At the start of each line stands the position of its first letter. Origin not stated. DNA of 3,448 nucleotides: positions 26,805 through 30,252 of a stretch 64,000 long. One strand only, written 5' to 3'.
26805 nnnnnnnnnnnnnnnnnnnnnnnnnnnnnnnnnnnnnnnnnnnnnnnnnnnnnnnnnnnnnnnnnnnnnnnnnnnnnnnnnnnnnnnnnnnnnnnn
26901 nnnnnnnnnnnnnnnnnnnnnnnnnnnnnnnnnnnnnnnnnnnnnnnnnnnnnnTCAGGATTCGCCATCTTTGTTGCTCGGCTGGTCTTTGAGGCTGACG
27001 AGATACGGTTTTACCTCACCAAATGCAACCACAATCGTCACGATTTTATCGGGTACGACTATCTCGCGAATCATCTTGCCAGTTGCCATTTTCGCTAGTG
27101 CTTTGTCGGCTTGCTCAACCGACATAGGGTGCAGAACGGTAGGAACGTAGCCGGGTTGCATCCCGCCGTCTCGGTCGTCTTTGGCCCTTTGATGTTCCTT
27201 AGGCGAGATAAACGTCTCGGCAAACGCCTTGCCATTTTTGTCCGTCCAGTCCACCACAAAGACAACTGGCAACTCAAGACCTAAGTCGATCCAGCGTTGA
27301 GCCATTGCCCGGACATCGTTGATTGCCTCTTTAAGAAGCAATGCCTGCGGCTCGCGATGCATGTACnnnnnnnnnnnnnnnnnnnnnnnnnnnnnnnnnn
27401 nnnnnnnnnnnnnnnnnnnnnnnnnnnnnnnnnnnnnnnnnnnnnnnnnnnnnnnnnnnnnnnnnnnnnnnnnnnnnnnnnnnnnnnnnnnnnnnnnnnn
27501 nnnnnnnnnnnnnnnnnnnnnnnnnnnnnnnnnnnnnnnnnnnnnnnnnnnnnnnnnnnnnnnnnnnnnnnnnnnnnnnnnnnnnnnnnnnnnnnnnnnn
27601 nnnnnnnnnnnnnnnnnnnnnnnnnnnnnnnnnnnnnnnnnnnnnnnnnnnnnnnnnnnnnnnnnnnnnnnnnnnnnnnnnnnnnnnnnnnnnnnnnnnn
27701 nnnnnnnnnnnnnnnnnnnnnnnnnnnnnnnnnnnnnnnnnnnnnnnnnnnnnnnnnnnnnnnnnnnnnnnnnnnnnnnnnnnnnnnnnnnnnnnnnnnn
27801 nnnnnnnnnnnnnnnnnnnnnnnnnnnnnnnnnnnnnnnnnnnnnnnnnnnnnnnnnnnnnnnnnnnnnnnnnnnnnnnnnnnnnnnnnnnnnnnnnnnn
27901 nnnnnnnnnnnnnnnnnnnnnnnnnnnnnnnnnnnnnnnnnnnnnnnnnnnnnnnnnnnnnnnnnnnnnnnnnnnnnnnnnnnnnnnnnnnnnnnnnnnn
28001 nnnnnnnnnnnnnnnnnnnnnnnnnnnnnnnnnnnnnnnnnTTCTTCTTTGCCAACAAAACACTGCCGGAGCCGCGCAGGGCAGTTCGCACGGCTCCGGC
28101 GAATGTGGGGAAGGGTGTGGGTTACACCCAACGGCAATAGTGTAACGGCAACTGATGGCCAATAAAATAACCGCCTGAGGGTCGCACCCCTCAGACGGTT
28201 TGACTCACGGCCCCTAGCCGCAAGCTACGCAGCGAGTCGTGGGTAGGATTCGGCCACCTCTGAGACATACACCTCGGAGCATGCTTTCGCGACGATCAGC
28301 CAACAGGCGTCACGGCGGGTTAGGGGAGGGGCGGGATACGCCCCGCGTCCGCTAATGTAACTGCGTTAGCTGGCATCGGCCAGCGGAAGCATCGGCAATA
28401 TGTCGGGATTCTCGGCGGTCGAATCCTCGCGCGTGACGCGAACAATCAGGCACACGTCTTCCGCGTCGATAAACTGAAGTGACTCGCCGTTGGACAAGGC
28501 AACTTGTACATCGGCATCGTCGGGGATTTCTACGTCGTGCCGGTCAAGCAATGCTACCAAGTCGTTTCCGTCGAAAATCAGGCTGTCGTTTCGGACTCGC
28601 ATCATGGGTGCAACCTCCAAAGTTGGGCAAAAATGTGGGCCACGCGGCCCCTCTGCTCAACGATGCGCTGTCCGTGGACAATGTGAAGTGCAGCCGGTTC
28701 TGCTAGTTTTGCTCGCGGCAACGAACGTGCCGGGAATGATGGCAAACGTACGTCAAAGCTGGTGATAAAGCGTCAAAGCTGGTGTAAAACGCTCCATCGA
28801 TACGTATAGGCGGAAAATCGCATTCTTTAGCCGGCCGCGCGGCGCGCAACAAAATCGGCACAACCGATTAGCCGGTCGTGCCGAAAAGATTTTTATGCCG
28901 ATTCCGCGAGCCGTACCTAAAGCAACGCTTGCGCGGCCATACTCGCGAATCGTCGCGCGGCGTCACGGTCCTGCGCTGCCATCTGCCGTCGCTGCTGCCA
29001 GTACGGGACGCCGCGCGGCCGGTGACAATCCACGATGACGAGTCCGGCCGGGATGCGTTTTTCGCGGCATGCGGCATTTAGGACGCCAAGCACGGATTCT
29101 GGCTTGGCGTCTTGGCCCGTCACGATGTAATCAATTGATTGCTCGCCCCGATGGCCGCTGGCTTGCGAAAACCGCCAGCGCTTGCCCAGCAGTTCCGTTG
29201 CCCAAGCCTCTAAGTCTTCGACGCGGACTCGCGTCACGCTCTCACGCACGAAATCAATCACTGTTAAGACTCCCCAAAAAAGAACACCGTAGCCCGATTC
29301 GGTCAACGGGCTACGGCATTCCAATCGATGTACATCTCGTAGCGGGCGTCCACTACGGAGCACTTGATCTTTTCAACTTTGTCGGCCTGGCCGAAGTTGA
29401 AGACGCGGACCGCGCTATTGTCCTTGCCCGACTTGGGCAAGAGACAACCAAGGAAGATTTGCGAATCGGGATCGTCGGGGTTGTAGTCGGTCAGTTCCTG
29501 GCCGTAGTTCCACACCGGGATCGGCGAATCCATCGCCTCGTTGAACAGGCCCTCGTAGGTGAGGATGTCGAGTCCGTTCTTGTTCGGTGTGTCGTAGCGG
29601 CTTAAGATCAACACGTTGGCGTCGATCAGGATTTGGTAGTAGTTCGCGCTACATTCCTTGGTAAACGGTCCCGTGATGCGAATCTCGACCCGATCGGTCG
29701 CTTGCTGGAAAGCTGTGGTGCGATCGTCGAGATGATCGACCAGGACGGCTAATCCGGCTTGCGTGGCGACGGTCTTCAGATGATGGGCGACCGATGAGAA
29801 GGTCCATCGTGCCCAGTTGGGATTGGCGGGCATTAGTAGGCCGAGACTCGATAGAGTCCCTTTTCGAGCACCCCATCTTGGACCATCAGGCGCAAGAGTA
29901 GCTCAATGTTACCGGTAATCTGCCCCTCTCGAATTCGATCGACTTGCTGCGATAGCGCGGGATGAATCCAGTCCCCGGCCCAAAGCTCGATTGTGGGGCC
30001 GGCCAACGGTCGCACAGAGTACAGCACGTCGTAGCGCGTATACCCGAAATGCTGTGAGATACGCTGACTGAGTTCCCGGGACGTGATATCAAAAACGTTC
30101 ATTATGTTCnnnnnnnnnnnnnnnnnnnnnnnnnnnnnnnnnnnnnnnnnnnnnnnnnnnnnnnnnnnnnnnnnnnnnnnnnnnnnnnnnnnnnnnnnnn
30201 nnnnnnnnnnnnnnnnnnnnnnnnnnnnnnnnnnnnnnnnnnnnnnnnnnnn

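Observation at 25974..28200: AT-richer, terminator-insulated four-gene cargo operon of membrane/coiled-coil proteins: best candidate for an undescribed (defence/exclusion?) system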

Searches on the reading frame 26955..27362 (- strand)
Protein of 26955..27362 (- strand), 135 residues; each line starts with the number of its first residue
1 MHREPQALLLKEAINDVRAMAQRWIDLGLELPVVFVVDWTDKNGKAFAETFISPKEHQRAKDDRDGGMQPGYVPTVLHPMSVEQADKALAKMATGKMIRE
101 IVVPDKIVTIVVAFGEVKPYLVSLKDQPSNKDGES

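Call 6: search_protein_families(library=pfam, proteins=[window:26955-27362:-], max_evalue=1)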
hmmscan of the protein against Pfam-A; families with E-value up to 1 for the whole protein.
window:26955-27362:- (135 aa): 0 families

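Call 7: search_protein_families(library=phrogs, proteins=[window:26955-27362:-], max_evalue=1)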
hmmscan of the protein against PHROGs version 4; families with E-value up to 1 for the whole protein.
window:26955-27362:- (135 aa): 0 families

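Call 8: search_protein_families(library=padloc, proteins=[window:26955-27362:-], max_evalue=1)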
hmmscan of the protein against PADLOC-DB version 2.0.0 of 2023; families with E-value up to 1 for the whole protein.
window:26955-27362:- (135 aa): 0 families

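Call 12: search_protein_families(library=ncbifam, proteins=[window:26955-27362:-], max_evalue=0.1)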
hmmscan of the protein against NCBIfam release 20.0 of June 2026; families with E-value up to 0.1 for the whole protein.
window:26955-27362:- (135 aa): 0 families

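Call 15: find_related_loci(query=window:26955-27362:-, collection=viral_contigs, flank=10000)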
Query window:26955-27362:- (135 aa) in viral_contigs; peptide patterns used: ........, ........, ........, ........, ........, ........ (x = any residue, [..] = any of these).
14 stretches matched a pattern, but none encodes a relative of the query by tblastn (E <= 1e-3).

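Call 17: find_homologous_proteins(query=window:26955-27362:-)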
Query window:26955-27362:- (135 aa): 1 proteins with E <= 0.001 among 27 candidates.
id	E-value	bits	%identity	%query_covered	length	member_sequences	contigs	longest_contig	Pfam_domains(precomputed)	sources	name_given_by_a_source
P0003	3.2e-83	294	100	100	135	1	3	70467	-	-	-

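Call 29: predict_structure(protein=window:26955-27362:-)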
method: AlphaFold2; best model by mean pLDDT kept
length: 135 residues; sequences in the alignment: 1
mean_pLDDT: 47.3   pTM: 0.35
mean pLDDT of the five models: 47.3, 46.0, 45.3, 45.1, 40.3
residues with pLDDT >= 90: 0; 70-90: 0; 50-70: 69; < 50: 66
segments of 3 or more residues with pLDDT < 50: 1-8, 30-32, 57-62, 64-82, 116-135
pLDDT, mean of each block of 10 residues (from residue 1): 46 62 57 51 54 52 40 34 50 51 53 45 28 33
secondary structure, 60 per line:
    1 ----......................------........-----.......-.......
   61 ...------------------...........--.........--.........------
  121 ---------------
elements in order: H5-26 E33-40 E46-52 H54-63 H82-92 E95-103 E106-114

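Call 48: search_solved_structures(query=window:26955-27362:-, max_evalue=1)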
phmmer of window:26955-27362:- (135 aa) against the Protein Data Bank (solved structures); distinct sequences matched with E-value up to 1: 0.

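Call 64: find_encoding_contigs(protein=window:26955-27362:-, flank=10000, max_places=5)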
Protein window:26955-27362:- (135 aa): 3 contigs read that carry it; 3 places shown.
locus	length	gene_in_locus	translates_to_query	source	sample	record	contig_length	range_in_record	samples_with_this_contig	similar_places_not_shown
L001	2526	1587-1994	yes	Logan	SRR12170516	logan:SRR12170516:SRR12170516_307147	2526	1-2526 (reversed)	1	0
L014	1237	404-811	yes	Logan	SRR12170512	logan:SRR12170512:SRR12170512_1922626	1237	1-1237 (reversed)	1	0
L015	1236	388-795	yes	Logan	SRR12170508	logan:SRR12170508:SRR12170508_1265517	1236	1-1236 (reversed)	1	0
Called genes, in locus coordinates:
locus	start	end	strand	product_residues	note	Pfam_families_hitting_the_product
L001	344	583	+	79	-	-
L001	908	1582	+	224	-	-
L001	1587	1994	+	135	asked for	-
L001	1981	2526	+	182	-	?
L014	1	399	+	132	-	?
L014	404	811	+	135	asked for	-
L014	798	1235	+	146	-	?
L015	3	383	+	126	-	?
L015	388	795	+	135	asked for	-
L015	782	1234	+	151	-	?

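Call 70: fold_search(model_id=the predicted structure, library=pdb)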
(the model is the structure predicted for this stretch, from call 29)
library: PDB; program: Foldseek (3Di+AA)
matches with E <= 10: 957; with E <= 0.001: 0
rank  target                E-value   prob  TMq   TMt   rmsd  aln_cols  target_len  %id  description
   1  6qzl_C                1.4e-02  1.00  0.40  0.50   5.9        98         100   13  Structure of the H1 domain of human KCTD12 (released 2019-03-20)
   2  6s4l_A                2.9e-02  0.75  0.33  0.23  22.8       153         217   12  Structure of human KCTD1 (released 2020-07-15)
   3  6qzl_E                3.1e-02  0.99  0.40  0.53   5.6        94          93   12  Structure of the H1 domain of human KCTD12 (released 2019-03-20)
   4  6rid_A                6.8e-02  0.18  0.19  0.03  16.5       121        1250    6  Structure of Vaccinia Virus DNA-dependent RNA polymerase elongation complex (released 2019-12-18)
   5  6s4l_E                7.6e-02  0.84  0.37  0.27  16.0       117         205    9  Structure of human KCTD1 (released 2020-07-15)
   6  9fq1_E                9.5e-02  0.63  0.31  0.24  17.8       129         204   11  Structure of the disease-causing mutant P20S of human KCTD1 (released 2025-04-23)
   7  6s4l_B                9.5e-02  0.54  0.33  0.24  19.9       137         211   12  Structure of human KCTD1 (released 2020-07-15)
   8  9hny_FR               1.0e-01  0.51  0.26  0.19   8.5       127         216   12  Mitoribosomal small subunit in complex with Mettl15 and Mettl17 (released 2025-03-26)
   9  6qzl_A                1.1e-01  0.82  0.33  0.40   6.1       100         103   11  Structure of the H1 domain of human KCTD12 (released 2019-03-20)
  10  6bi7_E                1.1e-01  0.12  0.17  0.14  18.1       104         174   12  Crystal structure of Rev7-WT/Rev3 as a monomer under high-salt conditions (released 2018-08-01)
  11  6ric_A                1.1e-01  0.15  0.19  0.03  16.3       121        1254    6  Structure of the core Vaccinia Virus DNA-dependent RNA polymerase complex (released 2019-12-18)
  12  6m8s_B                1.2e-01  0.84  0.36  0.44   6.4       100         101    8  Crystal structure of the KCTD12 H1 domain in complex with Gbeta1gamma2 subunits (released 2019-02-27)
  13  9foi_A                1.2e-01  0.63  0.36  0.25  18.9       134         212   14  Structure of human KCTD1 (released 2025-06-25)
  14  7ls1_q2               1.5e-01  0.72  0.28  0.17  14.4       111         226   14  80S ribosome from mouse bound to eEF2 (Class II) (released 2021-11-03)
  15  7oyc_D2               1.5e-01  0.66  0.28  0.18  20.6       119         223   14  Cryo-EM structure of the Xenopus egg 80S ribosome (released 2022-07-20)
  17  6qzl_D                1.6e-01  0.91  0.39  0.50   5.9        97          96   13  Structure of the H1 domain of human KCTD12 (released 2019-03-20)
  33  6g57_A                3.2e-01  0.47  0.31  0.40   7.9        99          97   15  Structure of the H1 domain of human KCTD8 (released 2019-03-20)
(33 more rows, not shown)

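Call 73: search_dna_similar(query=window:26955-27362:-, collection=phages, mode=protein, max_evalue=0.1, max_rows=10)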
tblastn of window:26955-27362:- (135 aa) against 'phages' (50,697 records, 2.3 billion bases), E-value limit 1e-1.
No match.

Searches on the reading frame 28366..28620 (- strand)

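Call 6: search_protein_families(library=pfam, proteins=[window:28366-28620:-], max_evalue=1)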
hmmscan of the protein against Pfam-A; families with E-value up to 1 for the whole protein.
window:28366-28620:- (84 aa): 1 family
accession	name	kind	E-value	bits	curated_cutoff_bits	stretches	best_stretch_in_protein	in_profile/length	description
PF22522.2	DUF6998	-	0.047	14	27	1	23-69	45-90/136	Family of unknown function (DUF6998)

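Call 7: search_protein_families(library=phrogs, proteins=[window:28366-28620:-], max_evalue=1)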
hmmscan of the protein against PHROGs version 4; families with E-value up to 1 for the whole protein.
window:28366-28620:- (84 aa): 1 family
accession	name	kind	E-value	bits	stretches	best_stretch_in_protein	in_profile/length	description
phrog_9193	-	unknown function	0.19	12.4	1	27-63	80-117/125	-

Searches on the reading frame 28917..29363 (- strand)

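Call 6: search_protein_families(library=pfam, proteins=[window:28917-29363:-], max_evalue=1)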
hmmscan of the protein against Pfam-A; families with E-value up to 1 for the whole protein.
window:28917-29363:- (148 aa): 1 family
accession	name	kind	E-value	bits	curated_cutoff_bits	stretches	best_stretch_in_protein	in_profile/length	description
PF22247.2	Diox-like_N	-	0.07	13.7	27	1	47-72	27-52/60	Catechol 2,3-dioxygenase-like N-terminal domain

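Call 7: search_protein_families(library=phrogs, proteins=[window:28917-29363:-], max_evalue=1)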
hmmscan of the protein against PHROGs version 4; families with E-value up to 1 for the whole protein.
window:28917-29363:- (148 aa): 0 families

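Call 12: search_protein_families(library=ncbifam, proteins=[window:28917-29363:-], max_evalue=0.1)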
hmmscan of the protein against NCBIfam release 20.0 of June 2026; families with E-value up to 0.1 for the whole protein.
window:28917-29363:- (148 aa): 0 families

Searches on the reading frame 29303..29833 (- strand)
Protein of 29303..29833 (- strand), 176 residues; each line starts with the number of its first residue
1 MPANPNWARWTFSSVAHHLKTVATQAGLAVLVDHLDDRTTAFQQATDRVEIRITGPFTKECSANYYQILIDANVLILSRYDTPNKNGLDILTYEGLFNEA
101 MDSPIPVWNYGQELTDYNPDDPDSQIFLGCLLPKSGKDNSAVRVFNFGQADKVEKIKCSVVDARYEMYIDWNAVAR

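Call 6: search_protein_families(library=pfam, proteins=[window:29303-29833:-], max_evalue=1)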
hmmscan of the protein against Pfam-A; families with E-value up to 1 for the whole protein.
window:29303-29833:- (176 aa): 1 family
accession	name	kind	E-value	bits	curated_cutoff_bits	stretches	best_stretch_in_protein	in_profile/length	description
PF24777.1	DUF7700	-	0.11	12.7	25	1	3-39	67-103/115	Domain of unknown function (DUF7700)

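Call 7: search_protein_families(library=phrogs, proteins=[window:29303-29833:-], max_evalue=1)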
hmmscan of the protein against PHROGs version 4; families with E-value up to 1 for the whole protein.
window:29303-29833:- (176 aa): 0 families

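Call 12: search_protein_families(library=ncbifam, proteins=[window:29303-29833:-], max_evalue=0.1)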
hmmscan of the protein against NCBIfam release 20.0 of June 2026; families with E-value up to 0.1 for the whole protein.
window:29303-29833:- (176 aa): 1 family
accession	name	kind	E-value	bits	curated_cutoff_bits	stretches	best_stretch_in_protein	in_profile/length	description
NF040959.1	MamA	equivalog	0.018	14.5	200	1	112-161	61-110/204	magnetosome protein MamA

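Call 77: find_related_loci(query=window:29303-29833:-, collection=viral_contigs, flank=10000)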
Query window:29303-29833:- (176 aa) in viral_contigs; peptide patterns used: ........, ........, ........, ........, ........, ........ (x = any residue, [..] = any of these).
43 stretches matched a pattern; 41 encode a relative of the query (tblastn E <= 1e-3); 41 distinct loci.
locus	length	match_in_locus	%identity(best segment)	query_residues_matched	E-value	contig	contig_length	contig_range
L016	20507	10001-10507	62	1-170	3e-69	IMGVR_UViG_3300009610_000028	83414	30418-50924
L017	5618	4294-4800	62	1-170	3e-69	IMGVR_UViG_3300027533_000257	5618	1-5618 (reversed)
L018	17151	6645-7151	62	1-170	3e-69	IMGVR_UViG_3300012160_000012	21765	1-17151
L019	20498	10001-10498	59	1-167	1e-65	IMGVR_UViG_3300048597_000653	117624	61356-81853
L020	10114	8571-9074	60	1-169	8e-65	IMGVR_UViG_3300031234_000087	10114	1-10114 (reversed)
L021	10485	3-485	56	1-170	7e-56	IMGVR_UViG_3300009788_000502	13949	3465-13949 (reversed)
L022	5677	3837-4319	54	1-169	4e-56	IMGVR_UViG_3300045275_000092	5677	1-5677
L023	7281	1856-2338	53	1-169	3e-53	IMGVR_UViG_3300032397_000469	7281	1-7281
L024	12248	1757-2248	52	1-172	7e-53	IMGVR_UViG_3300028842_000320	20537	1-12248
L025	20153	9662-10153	52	1-172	8e-53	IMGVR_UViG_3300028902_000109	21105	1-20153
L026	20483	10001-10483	53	1-169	8e-53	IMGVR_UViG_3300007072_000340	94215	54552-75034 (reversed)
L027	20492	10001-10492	51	1-172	2e-52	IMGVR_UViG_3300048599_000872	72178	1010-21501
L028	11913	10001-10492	51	1-172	2e-52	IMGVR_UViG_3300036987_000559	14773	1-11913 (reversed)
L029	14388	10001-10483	53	1-169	8e-53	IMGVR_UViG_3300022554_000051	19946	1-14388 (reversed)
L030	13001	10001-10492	51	1-172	3e-52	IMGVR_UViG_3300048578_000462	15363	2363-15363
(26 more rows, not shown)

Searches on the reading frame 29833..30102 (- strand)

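Call 6: search_protein_families(library=pfam, proteins=[window:29833-30102:-], max_evalue=1)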
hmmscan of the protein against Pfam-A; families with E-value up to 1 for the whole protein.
window:29833-30102:- (89 aa): 0 families

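Call 7: search_protein_families(library=phrogs, proteins=[window:29833-30102:-], max_evalue=1)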
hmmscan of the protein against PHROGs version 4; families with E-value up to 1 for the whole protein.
window:29833-30102:- (89 aa): 1 family
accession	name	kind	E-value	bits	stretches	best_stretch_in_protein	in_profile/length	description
phrog_2822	-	unknown function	0.13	12.9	1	22-52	149-182/207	-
